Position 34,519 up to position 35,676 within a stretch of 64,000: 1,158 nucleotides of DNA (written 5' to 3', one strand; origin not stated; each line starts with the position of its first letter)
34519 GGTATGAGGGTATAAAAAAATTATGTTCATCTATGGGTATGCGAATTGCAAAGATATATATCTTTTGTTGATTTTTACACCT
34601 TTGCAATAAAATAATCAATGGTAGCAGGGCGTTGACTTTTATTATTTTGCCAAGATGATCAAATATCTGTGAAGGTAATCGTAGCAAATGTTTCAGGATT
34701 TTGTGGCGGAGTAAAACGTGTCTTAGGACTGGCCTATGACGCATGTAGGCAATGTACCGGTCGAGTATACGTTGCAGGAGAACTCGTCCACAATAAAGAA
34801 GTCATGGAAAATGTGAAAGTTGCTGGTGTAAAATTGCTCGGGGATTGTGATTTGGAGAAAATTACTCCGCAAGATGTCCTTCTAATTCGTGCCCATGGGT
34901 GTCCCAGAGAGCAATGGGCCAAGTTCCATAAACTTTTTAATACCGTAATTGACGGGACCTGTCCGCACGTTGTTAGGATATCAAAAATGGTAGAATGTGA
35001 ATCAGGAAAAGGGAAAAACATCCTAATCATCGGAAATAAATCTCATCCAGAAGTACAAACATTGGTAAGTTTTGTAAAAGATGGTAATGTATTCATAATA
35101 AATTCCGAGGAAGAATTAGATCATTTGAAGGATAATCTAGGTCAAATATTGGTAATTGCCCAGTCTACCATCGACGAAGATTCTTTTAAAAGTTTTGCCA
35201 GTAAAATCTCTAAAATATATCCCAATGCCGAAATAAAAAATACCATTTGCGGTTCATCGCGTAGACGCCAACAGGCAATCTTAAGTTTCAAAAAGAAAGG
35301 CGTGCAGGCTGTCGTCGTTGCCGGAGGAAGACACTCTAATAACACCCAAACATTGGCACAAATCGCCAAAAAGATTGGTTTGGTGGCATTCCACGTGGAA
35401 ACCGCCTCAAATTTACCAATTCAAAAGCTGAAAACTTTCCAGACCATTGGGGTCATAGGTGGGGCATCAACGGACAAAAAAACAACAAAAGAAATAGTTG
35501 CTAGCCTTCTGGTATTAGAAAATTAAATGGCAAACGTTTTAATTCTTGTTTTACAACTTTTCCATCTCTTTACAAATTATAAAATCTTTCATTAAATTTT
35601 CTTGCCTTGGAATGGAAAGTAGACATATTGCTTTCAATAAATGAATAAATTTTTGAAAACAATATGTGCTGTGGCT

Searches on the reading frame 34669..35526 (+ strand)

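Call 53: search_protein_families(library=pfam, proteins=[window:34669-35526:+], max_evalue=0.01)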
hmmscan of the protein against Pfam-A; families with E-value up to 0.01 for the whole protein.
window:34669-35526:+ (285 aa): 2 families
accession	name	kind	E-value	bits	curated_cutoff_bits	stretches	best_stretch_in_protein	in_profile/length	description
PF02401.23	LYTB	-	6e-69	232.7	24.5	1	3-280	1-266/267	LytB protein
PF06757.18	Ins_allergen_rp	-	0.0041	17.4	23.2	1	125-193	53-121/174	Insect allergen related repeat, nitrile-specifier detoxification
